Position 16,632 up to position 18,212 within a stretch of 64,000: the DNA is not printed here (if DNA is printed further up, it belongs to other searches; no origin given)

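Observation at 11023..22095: Possible peptidoglycan stem-peptide / D-peptide scavenging locus in an archaeon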

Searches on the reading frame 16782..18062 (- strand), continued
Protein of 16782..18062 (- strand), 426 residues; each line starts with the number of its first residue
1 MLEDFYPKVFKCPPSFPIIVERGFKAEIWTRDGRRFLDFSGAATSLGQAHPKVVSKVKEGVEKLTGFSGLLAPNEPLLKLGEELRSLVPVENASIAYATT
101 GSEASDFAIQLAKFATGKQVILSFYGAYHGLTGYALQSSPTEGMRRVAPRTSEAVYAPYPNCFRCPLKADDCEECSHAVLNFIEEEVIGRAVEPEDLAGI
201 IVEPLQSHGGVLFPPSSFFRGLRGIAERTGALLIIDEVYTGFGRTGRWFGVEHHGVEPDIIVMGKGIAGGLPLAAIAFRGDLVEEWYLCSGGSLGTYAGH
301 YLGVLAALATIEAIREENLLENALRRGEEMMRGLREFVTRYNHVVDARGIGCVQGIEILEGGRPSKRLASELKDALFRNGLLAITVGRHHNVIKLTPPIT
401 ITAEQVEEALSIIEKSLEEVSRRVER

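Call 53: find_homologous_proteins(query=window:16782-18062:-, max_evalue=1e-30)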
Query window:16782-18062:- (426 aa): 2098 proteins with E <= 1e-30 among 8000 candidates; the best 120 are listed.
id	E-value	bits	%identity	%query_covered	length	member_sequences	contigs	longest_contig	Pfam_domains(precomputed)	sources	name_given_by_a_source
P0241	1.9e-283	958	100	100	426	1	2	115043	PF00202.28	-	-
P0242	1.1e-280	949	100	100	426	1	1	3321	PF00202.28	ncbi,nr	ncbi:MAG: aspartate aminotransferase family protein [Candidatus Korarchaeota archaeon]|nr:aspartate 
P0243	7.3e-275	930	96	100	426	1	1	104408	PF00202.28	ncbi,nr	ncbi:MAG: aspartate aminotransferase family protein [Candidatus Korarchaeota archaeon]|nr:aspartate 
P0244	4.3e-264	894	92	100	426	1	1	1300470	PF00202.28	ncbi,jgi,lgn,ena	-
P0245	1.2e-263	893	92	100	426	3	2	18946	PF00202.28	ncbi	-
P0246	4.0e-257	871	88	100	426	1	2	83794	PF00202.28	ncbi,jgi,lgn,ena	-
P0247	2.1e-256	869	89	99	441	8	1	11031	PF00202.28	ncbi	-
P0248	6.6e-244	828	84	100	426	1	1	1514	PF00202.28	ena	-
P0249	1.5e-237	807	81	100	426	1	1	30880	PF00202.28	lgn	-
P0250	2.9e-237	806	81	99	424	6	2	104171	PF00202.28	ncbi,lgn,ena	-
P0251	9.5e-233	791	80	100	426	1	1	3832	PF00202.28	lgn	-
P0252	1.2e-221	754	74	100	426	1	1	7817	PF00202.28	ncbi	-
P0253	4.2e-220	749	75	99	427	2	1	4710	PF00202.28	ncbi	-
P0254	1.4e-214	731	73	99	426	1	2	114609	PF00202.28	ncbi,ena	-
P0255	3.4e-214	730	73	99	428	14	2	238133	PF00202.28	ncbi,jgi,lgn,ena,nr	ncbi:MAG: aspartate aminotransferase family protein [Candidatus Korarchaeum sp.]|jgi:4-aminobutyrate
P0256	3.6e-214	730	73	98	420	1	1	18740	PF00202.28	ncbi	-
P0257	9.8e-211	718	73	99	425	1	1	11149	PF00202.28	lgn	-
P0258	3.8e-210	716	73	99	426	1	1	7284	PF00202.28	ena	-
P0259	1.3e-207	708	73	99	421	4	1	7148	PF00202.28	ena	-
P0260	5.9e-207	706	71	99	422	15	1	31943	PF00202.28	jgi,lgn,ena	-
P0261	1.2e-206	705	72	99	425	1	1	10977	PF00202.28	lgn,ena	-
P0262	4.9e-205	700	73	97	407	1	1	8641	PF00155.28,PF00202.28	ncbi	-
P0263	4.1e-201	687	70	99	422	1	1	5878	PF00202.28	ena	-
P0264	2.5e-199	681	71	99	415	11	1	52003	PF00202.28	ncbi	ncbi:MAG: aspartate aminotransferase family protein [Candidatus Korarchaeum sp.]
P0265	8.9e-196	669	69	99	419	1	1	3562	PF00202.28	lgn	-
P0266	4.6e-175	601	69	90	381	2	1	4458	PF00155.28,PF00202.28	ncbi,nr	ncbi:MAG: aminotransferase class III-fold pyridoxal phosphate-dependent enzyme, partial [Candidatus 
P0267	6.1e-145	502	52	99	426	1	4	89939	PF00202.28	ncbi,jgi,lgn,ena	-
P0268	8.9e-138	478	71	69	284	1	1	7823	PF00202.28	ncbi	ncbi:MAG: aminotransferase class III-fold pyridoxal phosphate-dependent enzyme, partial [Candidatus 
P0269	4.4e-135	469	51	96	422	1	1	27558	PF00202.28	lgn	-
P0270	3.3e-115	404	51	91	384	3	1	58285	PF00202.28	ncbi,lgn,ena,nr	ncbi:MAG: aminotransferase class III-fold pyridoxal phosphate-dependent enzyme [Desulfurococcales ar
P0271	2.4e-79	286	37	97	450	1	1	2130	PF00202.28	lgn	-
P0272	3.0e-79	285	38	95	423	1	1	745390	PF00202.28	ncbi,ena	-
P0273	8.0e-79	284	37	97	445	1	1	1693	PF00202.28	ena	-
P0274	8.3e-79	284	37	93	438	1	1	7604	PF00202.28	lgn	-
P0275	4.5e-78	281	38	93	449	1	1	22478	PF00202.28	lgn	-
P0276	4.8e-78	281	36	96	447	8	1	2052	PF00202.28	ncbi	-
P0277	1.0e-77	280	38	95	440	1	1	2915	PF00202.28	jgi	jgi:4-aminobutyrate aminotransferase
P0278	1.1e-77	280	37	97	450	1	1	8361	PF00202.28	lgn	-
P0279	1.3e-77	280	37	96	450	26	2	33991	PF00202.28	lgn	-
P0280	2.7e-77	279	36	96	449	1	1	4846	PF00202.28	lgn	-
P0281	2.7e-77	279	37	95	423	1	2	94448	PF00155.28,PF00202.28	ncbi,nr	ncbi:MAG: aminotransferase class III-fold pyridoxal phosphate-dependent enzyme [Chloroflexi bacteriu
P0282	4.1e-77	278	35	97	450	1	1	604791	PF00202.28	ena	-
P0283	5.4e-77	278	37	95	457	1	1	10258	PF00202.28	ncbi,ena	-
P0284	8.9e-77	277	37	94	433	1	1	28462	PF00202.28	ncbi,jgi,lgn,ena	jgi:4-aminobutyrate aminotransferase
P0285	1.0e-76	277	38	94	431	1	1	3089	PF00202.28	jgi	jgi:4-aminobutyrate aminotransferase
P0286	1.3e-76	277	36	96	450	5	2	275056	PF00202.28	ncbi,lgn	ncbi:MAG: aspartate aminotransferase family protein [bacterium]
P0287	1.9e-76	276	37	96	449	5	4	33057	PF00202.28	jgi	jgi:4-aminobutyrate aminotransferase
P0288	3.0e-76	275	36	93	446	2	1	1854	PF00202.28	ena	-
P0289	3.5e-76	275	37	97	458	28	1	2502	PF00202.28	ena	-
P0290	3.6e-76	275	39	95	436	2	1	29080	PF00202.28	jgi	jgi:4-aminobutyrate aminotransferase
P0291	4.3e-76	275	38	95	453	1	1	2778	PF00202.28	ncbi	-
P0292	4.8e-76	275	39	96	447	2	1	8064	PF00202.28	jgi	-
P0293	5.4e-76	274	36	95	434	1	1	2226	PF00202.28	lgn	-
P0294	7.7e-76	274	38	95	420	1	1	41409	PF00202.28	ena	-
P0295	9.8e-76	274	37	95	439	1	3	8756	PF00202.28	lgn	-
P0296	1.4e-75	273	38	95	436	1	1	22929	PF00202.28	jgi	jgi:4-aminobutyrate aminotransferase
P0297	1.4e-75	273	38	94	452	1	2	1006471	PF00202.28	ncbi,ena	-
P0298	1.5e-75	273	38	95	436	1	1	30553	PF00202.28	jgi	jgi:4-aminobutyrate aminotransferase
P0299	1.9e-75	273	38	95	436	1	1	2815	PF00202.28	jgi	jgi:4-aminobutyrate aminotransferase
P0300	2.3e-75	272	37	95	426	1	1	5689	PF00202.28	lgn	-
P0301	2.3e-75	272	36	96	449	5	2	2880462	PF00202.28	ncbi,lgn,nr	ncbi:MAG: 4-aminobutyrate aminotransferase [Bacillota bacterium]|nr:aspartate aminotransferase famil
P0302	2.5e-75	272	38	95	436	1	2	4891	PF00202.28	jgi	jgi:4-aminobutyrate aminotransferase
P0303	2.8e-75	272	37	93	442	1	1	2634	PF00202.28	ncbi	-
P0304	3.4e-75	272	38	95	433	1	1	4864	PF00202.28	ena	-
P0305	3.5e-75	272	38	95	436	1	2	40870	PF00202.28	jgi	jgi:4-aminobutyrate aminotransferase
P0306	3.8e-75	272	38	91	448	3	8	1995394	PF00202.28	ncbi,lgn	ncbi:MAG: acetyl ornithine aminotransferase family protein [Thermoproteus sp.]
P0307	3.9e-75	272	35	96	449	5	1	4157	PF00202.28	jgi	jgi:4-aminobutyrate aminotransferase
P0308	4.2e-75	272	39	92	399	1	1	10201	PF00202.28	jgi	jgi:4-aminobutyrate aminotransferase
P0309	6.2e-75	271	38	95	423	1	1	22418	PF00202.28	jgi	jgi:4-aminobutyrate aminotransferase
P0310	6.3e-75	271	38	95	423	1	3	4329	PF00202.28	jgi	jgi:4-aminobutyrate aminotransferase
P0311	6.6e-75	271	38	95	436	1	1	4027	PF00202.28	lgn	-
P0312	6.7e-75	271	35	96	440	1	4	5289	PF00202.28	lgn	-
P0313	6.8e-75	271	38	95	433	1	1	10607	PF00202.28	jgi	-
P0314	6.8e-75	271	38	95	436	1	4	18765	PF00202.28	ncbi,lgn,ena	-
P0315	7.6e-75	271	37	95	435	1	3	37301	PF00202.28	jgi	-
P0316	7.6e-75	271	37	95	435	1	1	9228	PF00202.28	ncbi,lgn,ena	-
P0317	7.7e-75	271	38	95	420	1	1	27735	PF00202.28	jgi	jgi:4-aminobutyrate aminotransferase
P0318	8.3e-75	271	38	95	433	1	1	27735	PF00202.28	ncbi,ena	-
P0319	8.3e-75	271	38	93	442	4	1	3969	PF00202.28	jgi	jgi:4-aminobutyrate aminotransferase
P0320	8.3e-75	271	38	95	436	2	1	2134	PF00202.28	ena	-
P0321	8.5e-75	271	38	95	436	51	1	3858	PF00202.28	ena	-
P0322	8.6e-75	271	38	95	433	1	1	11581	PF00202.28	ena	-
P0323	1.1e-74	270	37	94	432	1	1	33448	PF00202.28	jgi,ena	jgi:4-aminobutyrate aminotransferase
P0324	1.2e-74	270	35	95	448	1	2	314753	PF00202.28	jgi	jgi:4-aminobutyrate aminotransferase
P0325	1.5e-74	270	37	95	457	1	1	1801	PF00202.28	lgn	-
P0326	1.5e-74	270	38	95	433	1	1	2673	PF00202.28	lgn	-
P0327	1.6e-74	270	38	96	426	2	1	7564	PF00202.28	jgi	jgi:4-aminobutyrate aminotransferase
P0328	1.7e-74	270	38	94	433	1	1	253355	PF00202.28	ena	-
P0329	1.8e-74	269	38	98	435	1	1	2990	PF00202.28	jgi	-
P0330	1.9e-74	269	35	97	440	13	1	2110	PF00202.28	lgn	-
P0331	2.3e-74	269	38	95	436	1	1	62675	PF00202.28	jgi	jgi:4-aminobutyrate aminotransferase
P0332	2.4e-74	269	35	94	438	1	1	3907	PF00202.28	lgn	-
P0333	2.8e-74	269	37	93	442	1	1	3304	PF00202.28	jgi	-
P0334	2.9e-74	269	37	93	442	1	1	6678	PF00202.28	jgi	jgi:4-aminobutyrate aminotransferase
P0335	2.9e-74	269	38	94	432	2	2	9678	PF00202.28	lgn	-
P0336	3.5e-74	269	38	95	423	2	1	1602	PF00202.28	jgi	-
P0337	3.6e-74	269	37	94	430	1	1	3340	PF00202.28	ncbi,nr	ncbi:MAG: aminotransferase class III-fold pyridoxal phosphate-dependent enzyme [Candidatus Melainaba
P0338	3.7e-74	268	37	95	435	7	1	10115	PF00202.28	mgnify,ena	mgnify:CR=1 FL=1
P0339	3.9e-74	268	36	95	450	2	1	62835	PF00202.28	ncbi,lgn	ncbi:MAG: aspartate aminotransferase family protein [Solirubrobacterales bacterium]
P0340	3.9e-74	268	37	98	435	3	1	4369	PF00202.28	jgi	jgi:4-aminobutyrate aminotransferase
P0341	4.4e-74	268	37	95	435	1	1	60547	PF00202.28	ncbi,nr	ncbi:MAG: aspartate aminotransferase family protein [Chloroflexota bacterium]|nr:aspartate aminotran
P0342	4.4e-74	268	37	94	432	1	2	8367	PF00202.28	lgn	-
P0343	5.1e-74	268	37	94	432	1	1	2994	PF00202.28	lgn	-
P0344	7.6e-74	267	37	98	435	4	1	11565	PF00202.28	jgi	-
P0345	7.7e-74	267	37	95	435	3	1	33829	PF00202.28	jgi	-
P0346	9.1e-74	267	37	93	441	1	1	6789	PF00202.28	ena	-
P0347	1.1e-73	267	37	94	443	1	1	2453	PF00202.28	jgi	-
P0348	1.4e-73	267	37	95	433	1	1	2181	PF00202.28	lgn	-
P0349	1.5e-73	266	37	93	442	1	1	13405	PF00202.28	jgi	jgi:4-aminobutyrate aminotransferase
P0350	2.0e-73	266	37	94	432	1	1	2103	PF00202.28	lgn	-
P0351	2.1e-73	266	36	94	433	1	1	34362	PF00202.28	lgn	-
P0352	2.8e-73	266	36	94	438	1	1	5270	PF00202.28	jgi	jgi:4-aminobutyrate aminotransferase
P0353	3.6e-73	265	37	95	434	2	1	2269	PF00202.28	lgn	-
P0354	3.8e-73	265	35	94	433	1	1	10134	PF00202.28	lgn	-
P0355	4.0e-73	265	36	95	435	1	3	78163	PF00202.28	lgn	-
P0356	4.1e-73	265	36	96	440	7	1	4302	PF00202.28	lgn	-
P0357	4.1e-73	265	36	95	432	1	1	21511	PF00202.28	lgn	-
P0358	4.3e-73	265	37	93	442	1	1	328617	PF00202.28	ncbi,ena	-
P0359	4.8e-73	265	35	95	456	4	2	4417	PF00202.28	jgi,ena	-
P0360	4.9e-73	265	36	94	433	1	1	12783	PF00202.28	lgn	-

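Call 54: find_encoding_contigs(protein=P0267, flank=10000, max_places=1)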
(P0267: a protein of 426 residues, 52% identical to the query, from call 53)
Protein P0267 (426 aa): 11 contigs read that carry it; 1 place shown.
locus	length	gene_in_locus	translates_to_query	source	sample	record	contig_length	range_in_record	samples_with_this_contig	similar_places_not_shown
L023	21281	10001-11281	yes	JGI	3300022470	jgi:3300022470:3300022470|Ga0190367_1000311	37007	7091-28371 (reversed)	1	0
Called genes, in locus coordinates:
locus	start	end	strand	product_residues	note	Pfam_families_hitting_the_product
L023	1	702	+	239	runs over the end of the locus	PF00005:ABC_tran, PF13304:AAA_21 (faint)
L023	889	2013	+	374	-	PF01637:ATPase_2, PF13173:AAA_14 (faint), PF13401:AAA_22 (weak), PF21100:WHD_MCM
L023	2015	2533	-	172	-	PF00293:NUDIX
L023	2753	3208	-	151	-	-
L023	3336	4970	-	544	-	PF00118:Cpn60_TCP1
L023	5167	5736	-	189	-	PF04191:PEMT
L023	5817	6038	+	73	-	-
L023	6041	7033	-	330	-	PF03747:ADP_ribosyl_GH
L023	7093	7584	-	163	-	PF01980:TrmO_N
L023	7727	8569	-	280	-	PF01026:TatD_DNase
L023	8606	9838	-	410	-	PF00278:Orn_DAP_Arg_deC, PF02784:Orn_Arg_deC_N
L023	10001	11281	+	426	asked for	PF00202:Aminotran_3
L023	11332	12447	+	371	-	PF02746:MR_MLE_N, PF13378:MR_MLE_C, PF07476:MAAL_C (weak)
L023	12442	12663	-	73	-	-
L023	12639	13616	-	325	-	PF00005:ABC_tran, PF13304:AAA_21 (weak), PF08352:oligo_HPY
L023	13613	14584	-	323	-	PF00005:ABC_tran, PF13304:AAA_21 (weak), PF08352:oligo_HPY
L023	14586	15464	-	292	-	PF12911:OppC_N, PF00528:BPD_transp_1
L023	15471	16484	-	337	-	PF19300:BPD_transp_1_N, PF00528:BPD_transp_1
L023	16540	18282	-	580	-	PF00496:SBP_bac_5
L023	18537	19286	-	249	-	PF23023:Anti-Pycsar_Apyc1, PF00753:Lactamase_B, PF12706:Lactamase_B_2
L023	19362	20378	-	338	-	PF00753:Lactamase_B, PF23023:Anti-Pycsar_Apyc1, PF12706:Lactamase_B_2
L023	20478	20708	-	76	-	-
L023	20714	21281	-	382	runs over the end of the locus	-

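Call 55: find_encoding_contigs(protein=P0270, flank=10000, max_places=1)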
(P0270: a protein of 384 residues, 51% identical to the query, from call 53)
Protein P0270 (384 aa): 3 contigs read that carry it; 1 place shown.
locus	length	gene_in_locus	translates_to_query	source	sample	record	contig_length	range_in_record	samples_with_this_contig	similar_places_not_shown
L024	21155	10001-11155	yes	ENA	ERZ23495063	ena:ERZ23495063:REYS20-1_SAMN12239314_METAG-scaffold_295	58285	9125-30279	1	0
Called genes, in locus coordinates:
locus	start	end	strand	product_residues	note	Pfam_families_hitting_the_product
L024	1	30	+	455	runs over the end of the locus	-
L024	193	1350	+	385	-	PF01070:FMN_dh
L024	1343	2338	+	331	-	PF00348:polyprenyl_synt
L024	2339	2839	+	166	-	PF09891:DUF2118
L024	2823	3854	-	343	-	PF00850:Hist_deacetyl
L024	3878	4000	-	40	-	-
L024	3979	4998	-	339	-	PF02463:SMC_N (faint), PF00005:ABC_tran, PF13304:AAA_21 (weak), PF08352:oligo_HPY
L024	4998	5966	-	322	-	PF00005:ABC_tran, PF13304:AAA_21 (faint), PF08352:oligo_HPY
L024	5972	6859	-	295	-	PF12911:OppC_N, PF00528:BPD_transp_1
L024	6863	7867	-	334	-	PF19300:BPD_transp_1_N, PF00528:BPD_transp_1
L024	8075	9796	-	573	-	PF00496:SBP_bac_5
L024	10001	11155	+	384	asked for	PF00202:Aminotran_3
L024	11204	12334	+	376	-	PF02746:MR_MLE_N, PF13378:MR_MLE_C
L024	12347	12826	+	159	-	PF00293:NUDIX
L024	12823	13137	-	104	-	PF04930:FUN14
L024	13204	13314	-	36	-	-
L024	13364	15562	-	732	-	PF06808:DctM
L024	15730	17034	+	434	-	PF00202:Aminotran_3, PF00155:Aminotran_1_2 (faint)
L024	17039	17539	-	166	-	PF08905:DUF1850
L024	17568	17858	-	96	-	PF02680:DUF211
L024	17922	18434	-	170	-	PF13279:4HBT_2, PF03061:4HBT (weak)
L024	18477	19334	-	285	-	PF09171:AGOG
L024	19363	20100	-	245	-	PF02146:SIR2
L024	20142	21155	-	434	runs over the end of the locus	PF12679:ABC2_membrane_2, PF12698:ABC2_membrane_3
